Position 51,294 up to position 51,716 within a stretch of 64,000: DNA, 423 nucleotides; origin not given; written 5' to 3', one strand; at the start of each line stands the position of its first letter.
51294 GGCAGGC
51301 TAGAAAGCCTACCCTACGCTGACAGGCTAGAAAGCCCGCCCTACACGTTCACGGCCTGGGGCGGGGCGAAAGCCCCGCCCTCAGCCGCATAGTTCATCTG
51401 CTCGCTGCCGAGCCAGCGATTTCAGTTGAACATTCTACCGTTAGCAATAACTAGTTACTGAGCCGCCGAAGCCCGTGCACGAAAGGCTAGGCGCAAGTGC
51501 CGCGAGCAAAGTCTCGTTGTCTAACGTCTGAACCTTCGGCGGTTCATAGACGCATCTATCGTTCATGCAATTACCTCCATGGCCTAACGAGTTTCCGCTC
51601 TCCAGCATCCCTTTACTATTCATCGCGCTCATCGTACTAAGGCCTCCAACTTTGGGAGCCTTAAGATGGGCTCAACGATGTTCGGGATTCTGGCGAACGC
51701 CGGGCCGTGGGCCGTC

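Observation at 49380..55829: Array of three beta-helix surface proteins, each followed by a conserved 63-aa Cys-containing peptide gene with an ATGA start/stop overlap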

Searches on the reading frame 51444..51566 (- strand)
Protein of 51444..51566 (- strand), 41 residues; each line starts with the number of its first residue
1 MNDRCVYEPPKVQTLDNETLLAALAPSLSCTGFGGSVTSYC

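Call 11: find_homologous_proteins(query=A1, max_evalue=10)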
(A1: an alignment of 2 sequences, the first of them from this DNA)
Query A1 (2 sequences) (41 aa, profile of the alignment): 69 proteins with E <= 10 among 73 candidates.
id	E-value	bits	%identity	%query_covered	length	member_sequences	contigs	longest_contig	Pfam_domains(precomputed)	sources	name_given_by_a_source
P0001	4.0e-21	92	97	90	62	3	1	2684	-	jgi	-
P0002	9.5e-21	91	84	93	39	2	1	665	-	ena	-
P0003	4.9e-20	89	66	85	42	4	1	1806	-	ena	-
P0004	6.0e-20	88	86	88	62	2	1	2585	-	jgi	-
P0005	1.3e-18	84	86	90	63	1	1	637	-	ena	-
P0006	1.8e-18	84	86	90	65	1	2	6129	-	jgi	-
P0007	5.7e-18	82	76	100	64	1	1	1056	-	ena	-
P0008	1.2e-17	81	81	90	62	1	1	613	-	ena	-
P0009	1.8e-17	80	69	85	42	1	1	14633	-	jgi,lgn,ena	-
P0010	3.2e-17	80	69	88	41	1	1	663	-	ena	-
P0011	9.6e-17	78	77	85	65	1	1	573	-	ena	-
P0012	1.0e-16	78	73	100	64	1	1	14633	-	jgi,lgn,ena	-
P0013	2.4e-16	77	71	100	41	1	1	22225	-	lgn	-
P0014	4.1e-16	76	78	78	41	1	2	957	-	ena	-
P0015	5.5e-16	76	63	100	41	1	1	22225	-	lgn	-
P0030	9.0e-14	69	66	93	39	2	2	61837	-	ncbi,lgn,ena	-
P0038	1.8e-12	64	56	100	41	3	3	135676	-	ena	-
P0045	1.1e-11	62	69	78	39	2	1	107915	-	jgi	-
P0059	6.9e-10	56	63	78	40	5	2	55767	-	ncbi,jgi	-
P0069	9.7e-8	49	53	88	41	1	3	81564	-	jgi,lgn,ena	-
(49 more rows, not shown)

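Call 14: find_encoding_contigs(protein=P0038, flank=10000, max_places=3)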
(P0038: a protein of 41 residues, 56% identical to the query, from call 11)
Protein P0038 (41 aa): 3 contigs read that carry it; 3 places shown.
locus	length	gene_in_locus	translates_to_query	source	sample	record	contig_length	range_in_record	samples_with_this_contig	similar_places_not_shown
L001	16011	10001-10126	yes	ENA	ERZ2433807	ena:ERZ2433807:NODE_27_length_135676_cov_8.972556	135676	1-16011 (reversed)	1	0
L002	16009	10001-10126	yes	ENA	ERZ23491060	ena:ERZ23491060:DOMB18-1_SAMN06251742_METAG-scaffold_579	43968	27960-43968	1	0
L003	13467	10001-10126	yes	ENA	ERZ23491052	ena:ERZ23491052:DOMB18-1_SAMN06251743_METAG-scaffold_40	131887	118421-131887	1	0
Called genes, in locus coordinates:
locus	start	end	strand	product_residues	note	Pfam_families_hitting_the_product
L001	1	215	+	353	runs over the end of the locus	PF01855:POR_N, PF17147:PFOR_II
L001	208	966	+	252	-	PF02775:TPP_enzyme_C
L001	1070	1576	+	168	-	PF01558:POR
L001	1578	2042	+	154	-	PF01257:2Fe-2S_thioredx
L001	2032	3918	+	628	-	PF01257:2Fe-2S_thioredx, PF01512:Complex1_51K, PF10589:NADH_4Fe-4S, PF00037:Fer4, PF12838:Fer4_7, PF13187:Fer4_9, PF13237:Fer4_10, PF14697:Fer4_21, +4 more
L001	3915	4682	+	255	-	PF00111:Fer2, PF13510:Fer2_4, PF00037:Fer4 (faint), PF13187:Fer4_9 (faint), PF13237:Fer4_10 (faint), PF14697:Fer4_21, PF12838:Fer4_7 (weak)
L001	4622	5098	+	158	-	PF12800:Fer4_4 (faint), PF13247:Fer4_11, PF13237:Fer4_10, PF12838:Fer4_7, PF13187:Fer4_9 (weak), PF00037:Fer4 (weak), PF12797:Fer4_2 (weak), PF12837:Fer4_6 (weak), +4 more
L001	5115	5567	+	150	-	-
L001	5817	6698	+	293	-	PF00578:AhpC-TSA, PF08534:Redoxin, PF00085:Thioredoxin (weak)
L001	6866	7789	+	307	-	PF00005:ABC_tran, PF13304:AAA_21 (faint), PF08352:oligo_HPY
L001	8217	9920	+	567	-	PF07602:DUF1565 (faint), PF22842:Pel9A-like_beta_helix (weak), PF13229:Beta_helix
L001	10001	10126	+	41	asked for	-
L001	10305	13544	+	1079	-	PF13229:Beta_helix (faint)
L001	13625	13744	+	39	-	-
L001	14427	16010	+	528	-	?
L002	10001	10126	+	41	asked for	-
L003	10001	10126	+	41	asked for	-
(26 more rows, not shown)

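Call 15: find_encoding_contigs(protein=P0045, flank=10000, max_places=2)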
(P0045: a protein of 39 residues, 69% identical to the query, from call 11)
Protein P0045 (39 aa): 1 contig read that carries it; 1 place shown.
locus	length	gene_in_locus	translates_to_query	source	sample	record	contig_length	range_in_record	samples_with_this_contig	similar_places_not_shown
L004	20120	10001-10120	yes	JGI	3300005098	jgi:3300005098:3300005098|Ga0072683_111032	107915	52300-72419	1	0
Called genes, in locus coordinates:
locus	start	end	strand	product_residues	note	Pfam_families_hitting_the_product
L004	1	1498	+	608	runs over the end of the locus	PF04389:Peptidase_M28, PF01546:Peptidase_M20, PF03781:FGE-sulfatase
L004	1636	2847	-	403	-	PF01637:ATPase_2 (weak), PF13191:AAA_16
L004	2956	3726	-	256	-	PF01135:PCMT, PF13847:Methyltransf_31 (weak)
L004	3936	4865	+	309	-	PF01073:3Beta_HSD, PF01370:Epimerase, PF02719:Polysacc_synt_2, PF04321:RmlD_sub_bind, PF07993:NAD_binding_4 (faint), PF13460:NAD_binding_10 (weak), PF16363:GDP_Man_Dehyd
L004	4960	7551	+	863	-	PF03477:ATP-cone (weak), PF13597:NRDD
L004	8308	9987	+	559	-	PF05048:NosD, PF02415:Chlam_PMP (faint)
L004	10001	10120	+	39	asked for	-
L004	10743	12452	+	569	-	PF12708:Pect-lyase_RHGA_epim (weak), PF05048:NosD (faint), PF13229:Beta_helix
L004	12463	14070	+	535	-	-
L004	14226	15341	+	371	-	PF24981:Beta-prop_ATRN-LZTR1, PF13415:Beta-prop_FBX42, PF24681:Kelch_KLHDC2_KLHL20_DRC7, PF13854:Kelch_HCF, PF24996:NANM, PF13415:Beta-prop_FBX42, PF24681:Kelch_KLHDC2_KLHL20_DRC7, PF24981:Beta-prop_ATRN-LZTR1, +4 more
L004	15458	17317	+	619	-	PF05140:ResB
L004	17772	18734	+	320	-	PF01578:Cytochrom_C_asm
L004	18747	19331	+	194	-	PF13580:SIS_2, PF01380:SIS (faint)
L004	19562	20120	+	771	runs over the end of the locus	-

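Call 16: find_encoding_contigs(protein=P0069, flank=10000, max_places=2)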
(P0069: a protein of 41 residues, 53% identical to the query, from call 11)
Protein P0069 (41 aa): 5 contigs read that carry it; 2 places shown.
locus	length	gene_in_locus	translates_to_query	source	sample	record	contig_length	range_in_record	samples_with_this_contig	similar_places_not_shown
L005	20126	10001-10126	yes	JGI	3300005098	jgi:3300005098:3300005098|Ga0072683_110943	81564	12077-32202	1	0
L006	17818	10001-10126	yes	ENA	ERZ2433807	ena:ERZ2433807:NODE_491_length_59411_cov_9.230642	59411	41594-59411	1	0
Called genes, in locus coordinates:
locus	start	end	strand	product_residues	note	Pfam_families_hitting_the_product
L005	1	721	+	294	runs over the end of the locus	PF00571:CBS, PF03471:CorC_HlyC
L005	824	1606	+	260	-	PF00378:ECH_1, PF16113:ECH_2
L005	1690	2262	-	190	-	PF01613:Flavin_Reduct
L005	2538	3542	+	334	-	PF01555:N6_N4_Mtase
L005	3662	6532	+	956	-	PF00578:AhpC-TSA, PF08534:Redoxin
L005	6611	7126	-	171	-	PF00881:Nitroreductase, PF14512:TM1586_NiRdase (weak), PF00881:Nitroreductase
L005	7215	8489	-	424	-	-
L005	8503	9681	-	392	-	PF00155:Aminotran_1_2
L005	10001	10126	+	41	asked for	-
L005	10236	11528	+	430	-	PF00112:Peptidase_C1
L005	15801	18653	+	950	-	PF06634:DUF1156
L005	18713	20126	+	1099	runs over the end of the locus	PF18731:HEPN_Swt1, PF04465:DUF499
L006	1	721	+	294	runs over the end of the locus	PF00571:CBS, PF03471:CorC_HlyC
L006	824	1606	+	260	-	PF00378:ECH_1, PF16113:ECH_2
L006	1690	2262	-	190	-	PF01613:Flavin_Reduct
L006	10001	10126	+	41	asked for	-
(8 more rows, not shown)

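Call 17: find_encoding_contigs(protein=P0030, flank=10000, max_places=2)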
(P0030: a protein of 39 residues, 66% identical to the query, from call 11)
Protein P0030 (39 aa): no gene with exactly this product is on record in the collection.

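Call 18: find_encoding_contigs(protein=P0059, flank=10000, max_places=2)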
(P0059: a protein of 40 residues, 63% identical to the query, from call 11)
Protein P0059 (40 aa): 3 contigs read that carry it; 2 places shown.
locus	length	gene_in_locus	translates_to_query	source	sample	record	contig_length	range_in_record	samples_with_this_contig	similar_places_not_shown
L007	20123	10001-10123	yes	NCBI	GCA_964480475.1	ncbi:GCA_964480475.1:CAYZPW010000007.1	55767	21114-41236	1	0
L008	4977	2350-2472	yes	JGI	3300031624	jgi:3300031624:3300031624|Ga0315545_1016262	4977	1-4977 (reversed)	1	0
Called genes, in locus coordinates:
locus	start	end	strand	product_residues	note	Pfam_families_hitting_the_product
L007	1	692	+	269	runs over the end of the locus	PF01066:CDP-OH_P_transf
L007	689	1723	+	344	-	PF01118:Semialdhyde_dh, PF02774:Semialdhyde_dhC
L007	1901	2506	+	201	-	-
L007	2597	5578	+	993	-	-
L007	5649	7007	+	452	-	-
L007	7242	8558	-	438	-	PF00871:Acetate_kinase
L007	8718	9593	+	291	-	PF17827:PrmC_N, PF05971:Methyltransf_10 (weak), PF01170:UPF0020, PF05175:MTS, PF06325:PrmA, PF10294:Methyltransf_16 (weak), PF13649:Methyltransf_25, PF13847:Methyltransf_31, +3 more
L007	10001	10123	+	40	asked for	-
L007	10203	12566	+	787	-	PF08126:Propeptide_C25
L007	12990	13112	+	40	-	-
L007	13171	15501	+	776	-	PF08126:Propeptide_C25, PF01364:Peptidase_C25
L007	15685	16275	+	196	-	PF08534:Redoxin, PF00578:AhpC-TSA, PF13098:Thioredoxin_2, PF00085:Thioredoxin (weak), PF13905:Thioredoxin_8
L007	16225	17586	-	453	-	PF13692:Glyco_trans_1_4 (weak)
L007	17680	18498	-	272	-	-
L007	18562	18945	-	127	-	PF06305:LapA_dom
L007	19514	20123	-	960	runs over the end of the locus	PF13426:PAS_9 (faint), PF00989:PAS (faint), PF08448:PAS_4, PF00512:HisKA (weak), PF02518:HATPase_c, PF00072:Response_reg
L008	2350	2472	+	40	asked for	-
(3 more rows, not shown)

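Call 27: find_related_loci(query=A3, collection=genome_contigs, flank=10000)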
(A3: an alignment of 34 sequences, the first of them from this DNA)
Query A3 (41 aa) in genome_contigs; peptide patterns used: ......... (x = any residue, [..] = any of these).
33 stretches matched a pattern; 20 encode a relative of the query (tblastn E <= 1e-3); 18 distinct loci.
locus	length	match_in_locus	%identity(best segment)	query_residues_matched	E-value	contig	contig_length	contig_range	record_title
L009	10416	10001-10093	81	7-37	3e-13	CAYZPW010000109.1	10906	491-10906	MAG TPA_asm: uncultured bacterium isolate binchicken_co34_581 genome assembly, contig: NODE_10463_length_10906_cov_5.828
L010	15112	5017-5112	75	7-38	5e-13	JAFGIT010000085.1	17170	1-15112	MAG: Candidatus Coatesbacteria bacterium isolate Zod_Metabat.233 k87_3329739, whole genome shotgun sequence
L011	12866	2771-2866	78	6-37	1e-12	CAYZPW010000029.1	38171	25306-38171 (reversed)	MAG TPA_asm: uncultured bacterium isolate binchicken_co34_581 genome assembly, contig: NODE_1470_length_38171_cov_5.8465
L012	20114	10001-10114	61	1-38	4e-12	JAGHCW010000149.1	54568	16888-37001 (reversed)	MAG: bacterium isolate AUK292 PB_MBMC_246_c_000000000207, whole genome shotgun sequence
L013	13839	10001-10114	63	1-38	1e-11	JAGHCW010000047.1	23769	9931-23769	MAG: bacterium isolate AUK292 PB_MBMC_246_c_000000000158, whole genome shotgun sequence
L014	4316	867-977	59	1-37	1e-11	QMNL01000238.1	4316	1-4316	MAG: Candidatus Coatesbacteria bacterium isolate B130_G9 B130_Guay9_scaffold_42591, whole genome shotgun sequence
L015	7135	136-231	69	7-38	3e-11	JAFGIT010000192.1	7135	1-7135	MAG: Candidatus Coatesbacteria bacterium isolate Zod_Metabat.233 k87_7258632, whole genome shotgun sequence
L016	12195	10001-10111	59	2-38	2e-11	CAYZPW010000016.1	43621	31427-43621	MAG TPA_asm: uncultured bacterium isolate binchicken_co34_581 genome assembly, contig: NODE_1128_length_43621_cov_6.3365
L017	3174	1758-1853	69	6-37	2e-11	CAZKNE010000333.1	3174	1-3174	MAG TPA_asm: uncultured bacterium isolate binchicken_co100_121 genome assembly, contig: NODE_49243_length_3174_cov_4.222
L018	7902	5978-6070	68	7-37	3e-11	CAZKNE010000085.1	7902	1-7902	MAG TPA_asm: uncultured bacterium isolate binchicken_co100_121 genome assembly, contig: NODE_14841_length_7902_cov_4.099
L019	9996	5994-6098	63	4-38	8e-11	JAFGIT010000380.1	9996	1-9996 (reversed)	MAG: Candidatus Coatesbacteria bacterium isolate Zod_Metabat.233 k87_13562099, whole genome shotgun sequence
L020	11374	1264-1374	57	1-37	1e-10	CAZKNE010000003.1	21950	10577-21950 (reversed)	MAG TPA_asm: uncultured bacterium isolate binchicken_co100_121 genome assembly, contig: NODE_3593_length_21950_cov_4.089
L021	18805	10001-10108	58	2-37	1e-10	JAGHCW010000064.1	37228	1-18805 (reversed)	MAG: bacterium isolate AUK292 PB_MBMC_246_c_000000000178, whole genome shotgun sequence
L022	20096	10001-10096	66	7-38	2e-10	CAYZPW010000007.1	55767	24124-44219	MAG TPA_asm: uncultured bacterium isolate binchicken_co34_581 genome assembly, contig: NODE_713_length_55767_cov_6.94101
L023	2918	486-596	51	1-37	1e-9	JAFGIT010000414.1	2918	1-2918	MAG: Candidatus Coatesbacteria bacterium isolate Zod_Metabat.233 k87_14583822, whole genome shotgun sequence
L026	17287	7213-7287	64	7-31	6e-5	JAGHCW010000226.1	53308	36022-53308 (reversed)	MAG: bacterium isolate AUK292 PB_MBMC_246_c_000000000027, whole genome shotgun sequence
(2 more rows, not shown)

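Call 34: search_protein_representatives(alignment_id=A3)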
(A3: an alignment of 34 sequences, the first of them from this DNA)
Query: 34 sequences, 40 profile positions. Proteins with E-value up to 0.001 (for the whole library): 31; up to 1e-10: 9; up to 1e-30: 0. The best 31 are listed.
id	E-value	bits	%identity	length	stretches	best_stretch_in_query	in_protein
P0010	2.7e-17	78.1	-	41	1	1-40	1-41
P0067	4.2e-17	77.5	-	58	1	1-40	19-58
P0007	3.9e-16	74.4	-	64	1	2-40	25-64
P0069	6.1e-16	73.8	-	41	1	2-40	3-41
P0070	1.4e-15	72.6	-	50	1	1-40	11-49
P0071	2.9e-15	71.6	-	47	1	2-40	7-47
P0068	7.6e-15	70.3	-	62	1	2-40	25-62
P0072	2.1e-14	68.9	-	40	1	1-40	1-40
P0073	1.5e-11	59.7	-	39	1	1-40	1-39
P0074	3.5e-10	55.4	-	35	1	7-40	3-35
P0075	5.9e-10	54.6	-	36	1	5-40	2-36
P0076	7.8e-08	47.8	-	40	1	6-38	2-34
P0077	9.3e-07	44.4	-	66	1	4-40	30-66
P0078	2.3e-06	43.1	-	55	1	5-40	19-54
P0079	4.2e-06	42.3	-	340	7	3-21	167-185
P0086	1.9e-04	37.0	-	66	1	6-40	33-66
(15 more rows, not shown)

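Call 36: find_encoding_contigs(protein=P0078, flank=8000, max_places=3)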
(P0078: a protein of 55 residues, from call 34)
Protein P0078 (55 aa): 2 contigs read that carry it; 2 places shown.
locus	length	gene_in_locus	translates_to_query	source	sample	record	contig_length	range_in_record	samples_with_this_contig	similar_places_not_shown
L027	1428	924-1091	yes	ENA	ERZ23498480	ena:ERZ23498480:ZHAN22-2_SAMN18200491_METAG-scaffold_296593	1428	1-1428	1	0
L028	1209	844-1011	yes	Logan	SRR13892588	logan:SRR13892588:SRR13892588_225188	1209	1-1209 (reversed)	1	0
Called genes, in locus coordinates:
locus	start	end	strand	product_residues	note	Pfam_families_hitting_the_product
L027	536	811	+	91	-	PF05402:PqqD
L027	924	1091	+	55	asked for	-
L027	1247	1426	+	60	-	?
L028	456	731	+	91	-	PF05402:PqqD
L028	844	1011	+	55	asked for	-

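Call 37: find_encoding_contigs(protein=P0086, flank=8000, max_places=3)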
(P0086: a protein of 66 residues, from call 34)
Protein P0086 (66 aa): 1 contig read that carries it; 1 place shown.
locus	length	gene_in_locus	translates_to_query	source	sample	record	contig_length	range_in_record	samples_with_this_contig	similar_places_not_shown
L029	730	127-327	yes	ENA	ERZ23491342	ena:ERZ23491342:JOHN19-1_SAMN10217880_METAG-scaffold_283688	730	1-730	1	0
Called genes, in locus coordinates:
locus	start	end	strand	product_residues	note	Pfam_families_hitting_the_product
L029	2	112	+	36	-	?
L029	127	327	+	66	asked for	-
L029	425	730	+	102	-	?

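Call 41: find_homologous_proteins(query=A5, max_evalue=1)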
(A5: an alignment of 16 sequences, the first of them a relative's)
Query A5 (16 sequences) (55 aa, profile of the alignment): 171 proteins with E <= 1 among 584 candidates; the best 120 are listed.
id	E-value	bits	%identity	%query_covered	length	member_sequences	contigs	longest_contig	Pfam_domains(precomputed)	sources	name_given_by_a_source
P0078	4.2e-18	83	100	100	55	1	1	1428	-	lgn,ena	-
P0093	1.3e-17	81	47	87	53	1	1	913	-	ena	-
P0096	7.5e-17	79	56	87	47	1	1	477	-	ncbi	-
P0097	9.4e-17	78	79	71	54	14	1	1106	-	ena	-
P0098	1.2e-16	78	75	73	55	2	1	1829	-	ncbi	-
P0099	3.4e-16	76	67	98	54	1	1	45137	-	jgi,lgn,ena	-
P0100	5.8e-16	76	67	76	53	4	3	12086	-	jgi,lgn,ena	-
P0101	7.8e-16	75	74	76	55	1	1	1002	-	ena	-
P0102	9.9e-16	75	50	98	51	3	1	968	-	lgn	-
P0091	2.8e-15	74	56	62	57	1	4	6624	-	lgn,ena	-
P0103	3.5e-15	73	67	98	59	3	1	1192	-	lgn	-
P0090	3.5e-15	73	42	93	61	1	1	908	-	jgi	jgi:hypothetical protein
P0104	9.0e-15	72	75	65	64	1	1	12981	-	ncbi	-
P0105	1.0e-14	72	58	91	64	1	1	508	-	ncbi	-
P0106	1.1e-14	72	74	98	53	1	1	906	-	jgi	jgi:hypothetical protein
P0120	1.5e-13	68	68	73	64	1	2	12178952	-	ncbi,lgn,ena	-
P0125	3.7e-13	67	64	65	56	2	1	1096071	-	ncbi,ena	-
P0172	5.6e-11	60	67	55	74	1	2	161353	-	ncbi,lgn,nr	ncbi:MAG: hypothetical protein GTO17_07790 [Candidatus Aminicenantes bacterium]|nr:hypothetical prot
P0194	6.0e-10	57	47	65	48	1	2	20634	-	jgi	-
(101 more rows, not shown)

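Call 42: find_encoding_contigs(protein=P0120, flank=10000, max_places=1)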
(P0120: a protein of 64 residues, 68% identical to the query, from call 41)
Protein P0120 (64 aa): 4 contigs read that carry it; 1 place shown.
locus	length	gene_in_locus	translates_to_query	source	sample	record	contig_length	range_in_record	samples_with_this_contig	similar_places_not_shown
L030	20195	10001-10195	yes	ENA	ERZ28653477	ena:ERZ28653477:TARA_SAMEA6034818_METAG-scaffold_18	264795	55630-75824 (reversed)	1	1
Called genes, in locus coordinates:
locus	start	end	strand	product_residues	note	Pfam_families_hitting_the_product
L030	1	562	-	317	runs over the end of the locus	PF02774:Semialdhyde_dhC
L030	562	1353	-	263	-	PF01066:CDP-OH_P_transf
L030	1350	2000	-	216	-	PF02666:PS_Dcarbxylase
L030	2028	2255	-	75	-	PF04325:DUF465 (weak)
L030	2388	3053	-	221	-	PF00814:TsaD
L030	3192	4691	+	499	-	PF01336:tRNA_anti-codon, PF00152:tRNA-synt_2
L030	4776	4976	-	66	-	PF05402:PqqD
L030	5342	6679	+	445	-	PF05402:PqqD, PF04055:Radical_SAM, PF13186:SPASM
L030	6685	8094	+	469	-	PF05402:PqqD (weak), PF13353:Fer4_12 (weak), PF04055:Radical_SAM, PF13186:SPASM (weak)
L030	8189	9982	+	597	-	-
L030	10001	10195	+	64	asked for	-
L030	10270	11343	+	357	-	PF07475:Hpr_kinase_C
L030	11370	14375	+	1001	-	PF08126:Propeptide_C25, PF01364:Peptidase_C25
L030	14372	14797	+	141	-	-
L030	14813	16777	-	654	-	PF13428:TPR_14 (faint), PF07719:TPR_2 (faint), PF13424:TPR_12 (faint), PF13176:TPR_7 (faint), PF14559:TPR_19 (faint), PF21033:RMD1-3 (faint)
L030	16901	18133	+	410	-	PF14907:NTP_transf_5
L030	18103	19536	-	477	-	PF04055:Radical_SAM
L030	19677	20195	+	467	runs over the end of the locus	PF13173:AAA_14, PF13635:DUF4143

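Call 43: find_encoding_contigs(protein=P0172, flank=10000, max_places=1)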
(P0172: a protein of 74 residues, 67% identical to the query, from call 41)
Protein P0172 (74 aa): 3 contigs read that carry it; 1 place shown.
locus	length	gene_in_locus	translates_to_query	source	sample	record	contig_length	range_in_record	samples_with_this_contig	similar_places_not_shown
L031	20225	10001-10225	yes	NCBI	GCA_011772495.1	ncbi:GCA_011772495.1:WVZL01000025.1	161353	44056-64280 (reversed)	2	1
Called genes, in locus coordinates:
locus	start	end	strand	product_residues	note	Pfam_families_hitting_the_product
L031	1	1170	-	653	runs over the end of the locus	PF06480:FtsH_ext, PF00004:AAA, PF17862:AAA_lid_3, PF01434:Peptidase_M41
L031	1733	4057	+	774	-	PF06452:CBM9_1, PF19313:DUF5916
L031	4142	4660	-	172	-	PF01807:Zn_ribbon_DnaG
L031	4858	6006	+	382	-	PF11741:AMIN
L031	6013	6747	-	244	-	PF11967:RecO_N, PF02565:RecO_C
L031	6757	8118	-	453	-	PF03448:MgtE_N, PF00571:CBS, PF01769:MgtE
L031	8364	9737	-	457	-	PF01235:Na_Ala_symp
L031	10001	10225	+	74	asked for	-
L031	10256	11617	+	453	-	PF04055:Radical_SAM, PF13186:SPASM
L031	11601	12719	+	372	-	PF07475:Hpr_kinase_C (weak)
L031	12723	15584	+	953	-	PF08126:Propeptide_C25, PF01364:Peptidase_C25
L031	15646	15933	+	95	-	PF05402:PqqD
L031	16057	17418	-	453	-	PF00072:Response_reg, PF00158:Sigma54_activat, PF14532:Sigma54_activ_2, PF07728:AAA_5 (weak), PF25601:AAA_lid_14, PF02954:HTH_8 (weak)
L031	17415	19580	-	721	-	PF19312:NtrY_N, PF00672:HAMP, PF00989:PAS, PF08448:PAS_4, PF13426:PAS_9 (weak), PF00512:HisKA, PF02518:HATPase_c, PF14501:HATPase_c_5 (weak), +1 more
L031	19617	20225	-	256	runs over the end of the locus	PF12844:HTH_19 (weak), PF13413:HTH_25, PF13464:RodZ_C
